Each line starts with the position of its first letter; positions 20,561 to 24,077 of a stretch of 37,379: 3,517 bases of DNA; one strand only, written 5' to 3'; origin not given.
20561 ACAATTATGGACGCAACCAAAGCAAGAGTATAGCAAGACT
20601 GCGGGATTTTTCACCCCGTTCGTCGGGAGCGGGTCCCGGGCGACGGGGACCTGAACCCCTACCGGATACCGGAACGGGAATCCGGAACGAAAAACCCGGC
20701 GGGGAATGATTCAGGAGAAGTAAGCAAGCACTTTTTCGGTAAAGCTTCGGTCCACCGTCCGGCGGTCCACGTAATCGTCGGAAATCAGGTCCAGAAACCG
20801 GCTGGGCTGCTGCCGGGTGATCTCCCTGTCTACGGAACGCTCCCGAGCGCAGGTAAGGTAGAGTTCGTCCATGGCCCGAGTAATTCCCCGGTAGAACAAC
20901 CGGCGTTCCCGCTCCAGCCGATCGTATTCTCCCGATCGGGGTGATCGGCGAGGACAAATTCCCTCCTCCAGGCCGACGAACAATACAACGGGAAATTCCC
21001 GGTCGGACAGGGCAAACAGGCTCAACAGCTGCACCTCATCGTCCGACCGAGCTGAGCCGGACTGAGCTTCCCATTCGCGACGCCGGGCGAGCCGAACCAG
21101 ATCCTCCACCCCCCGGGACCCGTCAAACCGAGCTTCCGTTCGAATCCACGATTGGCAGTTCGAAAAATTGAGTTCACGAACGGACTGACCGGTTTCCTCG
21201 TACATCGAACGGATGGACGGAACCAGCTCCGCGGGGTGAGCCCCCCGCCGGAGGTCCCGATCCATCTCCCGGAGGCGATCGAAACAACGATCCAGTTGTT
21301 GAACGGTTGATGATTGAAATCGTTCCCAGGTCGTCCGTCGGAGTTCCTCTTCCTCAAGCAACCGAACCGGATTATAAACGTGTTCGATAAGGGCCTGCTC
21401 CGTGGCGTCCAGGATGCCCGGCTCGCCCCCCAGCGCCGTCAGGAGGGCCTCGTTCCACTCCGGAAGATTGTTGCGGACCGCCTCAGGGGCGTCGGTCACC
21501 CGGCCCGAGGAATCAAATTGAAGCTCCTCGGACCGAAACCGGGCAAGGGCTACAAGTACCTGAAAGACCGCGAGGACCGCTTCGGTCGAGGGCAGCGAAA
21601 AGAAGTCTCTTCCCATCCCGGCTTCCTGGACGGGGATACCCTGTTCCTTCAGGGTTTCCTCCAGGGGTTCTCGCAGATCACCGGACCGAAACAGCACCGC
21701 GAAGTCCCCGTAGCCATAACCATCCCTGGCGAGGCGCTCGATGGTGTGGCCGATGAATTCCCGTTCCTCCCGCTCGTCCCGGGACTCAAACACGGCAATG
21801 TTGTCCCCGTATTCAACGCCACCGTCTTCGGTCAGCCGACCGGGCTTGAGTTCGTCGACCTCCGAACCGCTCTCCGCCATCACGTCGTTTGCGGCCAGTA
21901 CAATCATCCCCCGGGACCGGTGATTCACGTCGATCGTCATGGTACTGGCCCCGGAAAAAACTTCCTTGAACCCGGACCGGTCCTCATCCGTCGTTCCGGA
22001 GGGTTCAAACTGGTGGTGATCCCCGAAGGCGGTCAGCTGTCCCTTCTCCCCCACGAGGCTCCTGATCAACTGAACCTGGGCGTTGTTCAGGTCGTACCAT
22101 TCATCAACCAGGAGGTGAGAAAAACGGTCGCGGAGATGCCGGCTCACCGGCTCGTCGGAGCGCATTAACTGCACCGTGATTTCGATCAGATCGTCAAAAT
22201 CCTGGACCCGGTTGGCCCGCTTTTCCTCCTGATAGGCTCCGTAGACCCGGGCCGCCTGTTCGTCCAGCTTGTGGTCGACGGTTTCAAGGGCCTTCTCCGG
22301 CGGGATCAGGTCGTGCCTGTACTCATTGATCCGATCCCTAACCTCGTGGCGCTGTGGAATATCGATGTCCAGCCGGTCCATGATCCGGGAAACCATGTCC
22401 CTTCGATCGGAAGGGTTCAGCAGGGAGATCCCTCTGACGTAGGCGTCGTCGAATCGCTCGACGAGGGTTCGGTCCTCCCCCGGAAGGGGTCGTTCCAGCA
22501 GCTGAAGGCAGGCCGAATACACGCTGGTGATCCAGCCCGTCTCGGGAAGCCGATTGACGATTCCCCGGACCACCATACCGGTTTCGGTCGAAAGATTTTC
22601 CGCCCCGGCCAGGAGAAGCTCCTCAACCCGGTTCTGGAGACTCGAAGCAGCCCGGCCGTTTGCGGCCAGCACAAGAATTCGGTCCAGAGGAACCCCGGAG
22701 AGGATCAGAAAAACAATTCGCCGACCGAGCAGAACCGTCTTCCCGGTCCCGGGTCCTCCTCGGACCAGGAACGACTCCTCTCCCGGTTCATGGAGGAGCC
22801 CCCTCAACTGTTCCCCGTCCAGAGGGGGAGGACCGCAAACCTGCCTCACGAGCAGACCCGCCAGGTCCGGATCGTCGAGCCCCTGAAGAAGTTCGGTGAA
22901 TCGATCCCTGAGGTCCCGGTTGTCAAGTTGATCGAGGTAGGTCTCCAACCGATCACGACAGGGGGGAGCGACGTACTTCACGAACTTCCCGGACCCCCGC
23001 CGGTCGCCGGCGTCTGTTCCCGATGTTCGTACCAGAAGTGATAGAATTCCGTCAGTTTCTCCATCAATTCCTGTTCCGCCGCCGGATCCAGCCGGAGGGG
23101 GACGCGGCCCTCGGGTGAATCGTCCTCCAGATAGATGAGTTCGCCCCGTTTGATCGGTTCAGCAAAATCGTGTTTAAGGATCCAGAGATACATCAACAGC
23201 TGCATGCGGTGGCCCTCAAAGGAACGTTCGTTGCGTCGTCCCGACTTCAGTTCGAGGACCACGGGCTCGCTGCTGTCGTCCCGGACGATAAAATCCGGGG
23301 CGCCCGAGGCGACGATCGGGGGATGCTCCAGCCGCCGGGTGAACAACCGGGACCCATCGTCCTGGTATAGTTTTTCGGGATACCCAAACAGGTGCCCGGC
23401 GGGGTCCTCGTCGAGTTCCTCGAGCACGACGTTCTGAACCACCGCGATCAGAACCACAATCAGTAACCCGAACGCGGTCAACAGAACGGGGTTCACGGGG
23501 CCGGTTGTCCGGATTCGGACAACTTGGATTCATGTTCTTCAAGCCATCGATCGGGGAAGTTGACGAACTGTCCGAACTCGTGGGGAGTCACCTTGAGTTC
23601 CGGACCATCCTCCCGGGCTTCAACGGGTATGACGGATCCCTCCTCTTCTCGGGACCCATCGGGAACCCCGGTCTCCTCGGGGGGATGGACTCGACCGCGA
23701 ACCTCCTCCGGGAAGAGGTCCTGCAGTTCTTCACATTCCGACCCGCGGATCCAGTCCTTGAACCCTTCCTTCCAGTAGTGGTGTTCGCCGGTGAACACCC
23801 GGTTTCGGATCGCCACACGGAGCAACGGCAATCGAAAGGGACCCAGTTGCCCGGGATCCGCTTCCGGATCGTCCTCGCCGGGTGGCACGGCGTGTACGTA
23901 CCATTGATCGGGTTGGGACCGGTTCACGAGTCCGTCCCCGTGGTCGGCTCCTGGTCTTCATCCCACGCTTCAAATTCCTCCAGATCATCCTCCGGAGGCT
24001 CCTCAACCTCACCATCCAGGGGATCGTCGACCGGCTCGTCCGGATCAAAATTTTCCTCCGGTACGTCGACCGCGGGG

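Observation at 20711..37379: Contiguous co-directional DNA-uptake supercluster ordered along the path of incoming DNA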

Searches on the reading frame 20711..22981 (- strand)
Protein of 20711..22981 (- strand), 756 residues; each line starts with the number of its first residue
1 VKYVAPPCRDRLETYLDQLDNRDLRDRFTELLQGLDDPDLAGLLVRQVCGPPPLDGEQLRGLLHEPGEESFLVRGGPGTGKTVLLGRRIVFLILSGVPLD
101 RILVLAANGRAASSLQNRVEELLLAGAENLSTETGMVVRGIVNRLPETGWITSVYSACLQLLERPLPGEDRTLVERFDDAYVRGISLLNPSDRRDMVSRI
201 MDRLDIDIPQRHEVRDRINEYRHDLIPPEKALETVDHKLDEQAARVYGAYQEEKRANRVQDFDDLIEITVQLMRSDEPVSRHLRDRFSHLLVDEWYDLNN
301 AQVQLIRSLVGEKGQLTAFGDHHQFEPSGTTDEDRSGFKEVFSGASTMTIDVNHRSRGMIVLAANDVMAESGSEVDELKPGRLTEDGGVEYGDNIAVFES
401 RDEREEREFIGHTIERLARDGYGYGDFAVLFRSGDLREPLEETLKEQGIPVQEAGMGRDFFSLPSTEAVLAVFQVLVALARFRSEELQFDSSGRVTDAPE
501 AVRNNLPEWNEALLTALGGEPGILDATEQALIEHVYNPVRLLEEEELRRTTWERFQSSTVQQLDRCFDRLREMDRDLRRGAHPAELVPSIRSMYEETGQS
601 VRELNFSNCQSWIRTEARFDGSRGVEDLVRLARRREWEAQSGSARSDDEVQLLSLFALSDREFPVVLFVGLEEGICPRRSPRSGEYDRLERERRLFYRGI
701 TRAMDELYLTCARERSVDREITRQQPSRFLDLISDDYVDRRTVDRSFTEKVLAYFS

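Call 5: search_protein_families(library=pfam, proteins=[window:20711-22981:-], max_evalue=0.01)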
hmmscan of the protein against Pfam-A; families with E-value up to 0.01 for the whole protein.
window:20711-22981:- (756 aa): 4 families
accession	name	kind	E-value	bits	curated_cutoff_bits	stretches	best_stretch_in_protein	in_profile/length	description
PF00580.27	UvrD-helicase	-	7.6e-37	127.9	23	1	64-324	11-250/271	UvrD/REP helicase N-terminal domain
PF13361.12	UvrD_C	-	1.5e-26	94.1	25.6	1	350-713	3-349/350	UvrD-like helicase C-terminal domain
PF13245.12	AAA_19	-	8e-14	52.4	25.1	1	69-329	12-133/134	AAA domain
PF13604.12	AAA_30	-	2.2e-05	24.7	27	0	68-119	18-66/191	AAA domain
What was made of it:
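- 20711..22981 (-): UvrD/PcrA-like SF1 helicase, a variable neighbour of the array. Pfam UvrD-helicase plus UvrD_C (call 5).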

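Call 27: search_protein_families(library=padloc, proteins=[window:20711-22981:-], max_evalue=0.01)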
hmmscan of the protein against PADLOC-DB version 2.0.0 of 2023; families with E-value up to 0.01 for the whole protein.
window:20711-22981:- (756 aa): 44 families (the best 25 are shown)
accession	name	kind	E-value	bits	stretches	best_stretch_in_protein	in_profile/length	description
PDLC03802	RTasHel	-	6.6e-40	135.6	1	68-452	18-340/675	DRT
PDLC00117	GajB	-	7.2e-40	135.1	2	184-454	118-380/604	UrvD helicase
PDLC00114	GajB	-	6.2e-39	132.1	3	190-489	115-411/635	UrvD helicase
PDLC00132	GajB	-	1.9e-34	117.3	2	67-452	15-379/625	UrvD helicase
PDLC00103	GajB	-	2.6e-31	107.2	3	230-486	155-410/612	UrvD helicase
PDLC00127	GajB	-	6.3e-21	72.5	1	181-361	106-282/594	UrvD helicase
PDLC00121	GajB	-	7.1e-21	72.4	2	194-453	115-362/565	UrvD helicase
PDLC00134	GajB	-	3.3e-18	64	2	238-477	165-403/431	UrvD helicase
PDLC00130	GajB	-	4.1e-18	63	2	249-370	168-292/589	UrvD helicase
PDLC00108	GajB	-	9.7e-18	62.3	2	642-712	348-415/445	UrvD helicase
PDLC00123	GajB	-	6.7e-16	56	2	645-732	437-529/540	UrvD helicase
PDLC00144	GajB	-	2.3e-15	54.2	1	253-467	127-340/559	UrvD helicase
PDLC00133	GajB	-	5.3e-12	43.5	1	68-320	23-239/382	UrvD helicase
PDLC00119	GajB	-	1.2e-11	42.3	1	249-367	181-299/565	UrvD helicase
PDLC00107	GajB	-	3e-11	40.6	1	257-449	186-371/587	UrvD helicase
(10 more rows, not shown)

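Call 28: search_protein_families(library=ncbifam, proteins=[window:20711-22981:-], max_evalue=0.01)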
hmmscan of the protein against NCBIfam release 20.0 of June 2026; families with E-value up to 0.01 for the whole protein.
window:20711-22981:- (756 aa): 18 families
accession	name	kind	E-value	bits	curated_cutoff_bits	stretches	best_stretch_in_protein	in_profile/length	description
TIGR01073.1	pcrA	equivalog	8.5e-72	242.6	911.2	2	69-477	18-396/725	DNA helicase PcrA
TIGR01074.1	rep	equivalog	1.5e-64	218.5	951.45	2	182-477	101-393/668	DNA helicase Rep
NF008743.0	PRK11773.1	equivalog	2.6e-59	201.3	965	2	69-471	23-393/720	DNA helicase II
TIGR01075.1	uvrD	equivalog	3.9e-57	194.1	1144.45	2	68-462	17-379/715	DNA helicase II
NF008172.0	PRK10919.1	equivalog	5.3e-50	170.3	1168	2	205-477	126-394/673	DNA helicase Rep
TIGR02785.1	addA_Gpos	equivalog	1.5e-17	62.8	707.65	2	237-314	335-419/1234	helicase-exonuclease AddAB subunit AddA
NF008276.0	PRK11054.1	equivalog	4.5e-15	55.2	543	2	243-368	392-516/684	DNA helicase IV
TIGR02784.1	addA_alphas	equivalog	1.3e-12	47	860.75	2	241-311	342-415/1138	double-strand break repair helicase AddA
NF010487.0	PRK13909.1-4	equivalog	3.9e-10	38.6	759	1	261-455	299-506/924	RecB-like helicase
NF010485.0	PRK13909.1-2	equivalog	3.6e-07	28.8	650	1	250-447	292-494/909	RecB-like helicase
TIGR01447.1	recD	equivalog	1.5e-06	27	310.15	1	71-122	166-219/597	exodeoxyribonuclease V subunit alpha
TIGR00609.1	recB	equivalog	6.6e-06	24.5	696.05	1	250-313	333-398/1175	exodeoxyribonuclease V subunit beta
NF041254.1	motor_HelR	exception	2.3e-05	22.9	750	0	257-368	489-599/706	RNA polymerase recycling motor ATPase HelR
NF010486.0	PRK13909.1-3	equivalog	3.4e-05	22.1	1109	1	75-129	12-67/921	RecB-like helicase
NF041464.1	HelD_BACSU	equivalog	9.3e-05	20.5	419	0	689-716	741-768/779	RNA polymerase recycling motor HelD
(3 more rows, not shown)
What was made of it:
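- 20711..22981 (-): Scores are below the cutoffs of all named equivalogs (call 28).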

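Call 74: search_solved_structures(query=window:20711-22981:-, max_evalue=1e-10)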
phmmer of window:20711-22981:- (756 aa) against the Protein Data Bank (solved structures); distinct sequences matched with E-value up to 1e-10: 11.
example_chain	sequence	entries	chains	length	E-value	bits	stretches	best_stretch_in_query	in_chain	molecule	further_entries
1pjr_A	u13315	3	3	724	6.8e-50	173.2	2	68-476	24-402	PCRA | ATP-DEPENDENT HELICASE PCRA | HELICASE PCRA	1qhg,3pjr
1uaa_A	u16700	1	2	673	1.6e-45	158.8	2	186-477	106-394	PROTEIN (ATP-DEPENDENT DNA HELICASE REP.)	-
9dci_A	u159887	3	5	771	7.8e-44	153.2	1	54-475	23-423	ATP-dependent DNA helicase UvrD1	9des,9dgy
2is1_A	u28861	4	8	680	1.2e-43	152.6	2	183-477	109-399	DNA helicase II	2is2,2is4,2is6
3lfu_A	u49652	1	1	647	2.8e-43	151.4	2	183-473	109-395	DNA helicase II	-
4c2u_A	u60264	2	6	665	3.1e-33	118.2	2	183-471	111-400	DNA HELICASE II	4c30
4c2t_A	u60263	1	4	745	4.6e-33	117.6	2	183-471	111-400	DNA HELICASE II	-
2pjr_A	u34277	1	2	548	6.6e-33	117.1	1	68-476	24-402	PROTEIN (HELICASE PCRA)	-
1qhh_B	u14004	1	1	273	8.1e-22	80.4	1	243-476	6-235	PROTEIN (PCRA (SUBUNIT))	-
2pjr_B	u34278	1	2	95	1.2e-15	60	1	648-734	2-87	PROTEIN (HELICASE PCRA)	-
1qhh_D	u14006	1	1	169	5e-15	58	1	648-735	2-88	PROTEIN (PCRA (SUBUNIT))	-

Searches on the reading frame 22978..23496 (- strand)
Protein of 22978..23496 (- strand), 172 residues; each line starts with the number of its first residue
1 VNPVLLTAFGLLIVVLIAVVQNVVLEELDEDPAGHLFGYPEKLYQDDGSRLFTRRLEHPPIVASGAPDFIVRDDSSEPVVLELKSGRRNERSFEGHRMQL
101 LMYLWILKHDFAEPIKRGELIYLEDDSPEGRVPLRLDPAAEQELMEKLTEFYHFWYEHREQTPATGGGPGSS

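Call 5: search_protein_families(library=pfam, proteins=[window:22978-23496:-], max_evalue=0.01)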
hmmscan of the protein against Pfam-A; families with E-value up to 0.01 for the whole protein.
window:22978-23496:- (172 aa): 2 families
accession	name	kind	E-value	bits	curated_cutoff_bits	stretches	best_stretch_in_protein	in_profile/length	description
PF12705.13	PDDEXK_1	-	2.1e-07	31.6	22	1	64-137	125-196/247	PD-(D/E)XK nuclease superfamily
PF01930.23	Cas_Cas4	-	1.6e-06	28.7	22.7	1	63-153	52-133/160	Domain of unknown function DUF83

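Call 27: search_protein_families(library=padloc, proteins=[window:22978-23496:-], max_evalue=0.01)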
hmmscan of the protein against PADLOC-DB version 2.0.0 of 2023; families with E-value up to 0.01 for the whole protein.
window:22978-23496:- (172 aa): 10 families
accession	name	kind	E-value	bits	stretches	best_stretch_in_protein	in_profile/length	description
PDLC00944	Cas4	-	6.2e-13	47.3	1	52-148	50-146/177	Cas4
PDLC00943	Cas4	-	6.3e-12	43.8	1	63-135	68-136/180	CRISPR-associated protein Cas4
PDLC01611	Cas4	-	4.7e-10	38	1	66-155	54-133/158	"CAS-I,CAS-II,CAS-III,CAS-IV,CAS-V,CAS-VI; acquisition_associated"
PDLC01250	Cas4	-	6.1e-10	37.6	1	62-127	61-120/168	"CAS-I,CAS-II,CAS-III,CAS-IV,CAS-V,CAS-VI; acquisition_associated"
PDLC01447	Cas4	-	1.8e-06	26.5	1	57-153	48-132/161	"CAS-I,CAS-II,CAS-III,CAS-IV,CAS-V,CAS-VI; acquisition_associated"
PDLC02087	Cas4b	-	4.4e-05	21.7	1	79-128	90-139/189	-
PDLC01771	Cas4b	-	4.8e-05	21.6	1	73-154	66-134/162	-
PDLC02083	Cas4_II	-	5.2e-05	21.7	1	62-125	74-132/186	-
PDLC00059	DruK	-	0.00013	19.2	1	64-163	127-220/326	PD-(D/E)XK nuclease superfamily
PDLC00060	DruK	-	0.0002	18.8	1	54-113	134-192/347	PD-(D/E)XK nuclease superfamily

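Call 28: search_protein_families(library=ncbifam, proteins=[window:22978-23496:-], max_evalue=0.01)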
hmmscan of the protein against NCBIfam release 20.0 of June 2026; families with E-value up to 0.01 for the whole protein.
window:22978-23496:- (172 aa): 1 family
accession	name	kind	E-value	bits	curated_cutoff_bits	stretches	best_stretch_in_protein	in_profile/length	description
TIGR00372.1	cas4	equivalog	2.4e-11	43.8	65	1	63-135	68-136/180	CRISPR-associated protein Cas4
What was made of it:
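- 22978..23496 (-): TM-anchored RecB/Cas4-like PD-(D/E)XK nuclease with D..ELK and QLLMY motifs and no cysteines. Specific to this window. Pfam, PADLOC and NCBIfam hits (calls 5, 27, 28).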

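Call 61: search_dna_similar(query=window:22978-23496:-, collection=plasmids, mode=protein, max_evalue=0.001, max_rows=10)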
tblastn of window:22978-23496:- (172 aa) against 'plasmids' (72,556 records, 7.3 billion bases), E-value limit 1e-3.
No match.
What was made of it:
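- Tried and rejected: PADLOC gave only generic UvrD and Cas4-like matches, so no defence system was recognised (call 27). tblastn of the nuclease against plasmids found no match (call 61).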

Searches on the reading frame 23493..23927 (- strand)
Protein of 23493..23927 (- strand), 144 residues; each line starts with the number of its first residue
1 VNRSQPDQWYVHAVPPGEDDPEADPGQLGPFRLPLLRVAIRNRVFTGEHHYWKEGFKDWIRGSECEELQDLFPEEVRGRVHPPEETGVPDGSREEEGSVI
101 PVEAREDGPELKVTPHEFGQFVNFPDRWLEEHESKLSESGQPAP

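Call 5: search_protein_families(library=pfam, proteins=[window:23493-23927:-], max_evalue=0.01)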
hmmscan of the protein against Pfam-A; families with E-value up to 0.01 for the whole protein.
window:23493-23927:- (144 aa): 1 family
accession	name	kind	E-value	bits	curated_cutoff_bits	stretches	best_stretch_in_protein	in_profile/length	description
PF14237.11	GYF_2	-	2.9e-06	27.4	25.8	1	27-68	9-50/50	GYF domain 2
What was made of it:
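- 23493..23927 (-): GYF_2-domain protein, specific to this window. Pfam GYF_2, E 2.9e-6 (call 5).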

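Call 27: search_protein_families(library=padloc, proteins=[window:23493-23927:-], max_evalue=0.01)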
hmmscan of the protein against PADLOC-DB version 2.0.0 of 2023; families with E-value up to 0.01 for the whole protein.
window:23493-23927:- (144 aa): 0 families

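Call 28: search_protein_families(library=ncbifam, proteins=[window:23493-23927:-], max_evalue=0.01)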
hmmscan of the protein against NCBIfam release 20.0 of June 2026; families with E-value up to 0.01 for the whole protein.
window:23493-23927:- (144 aa): 0 families
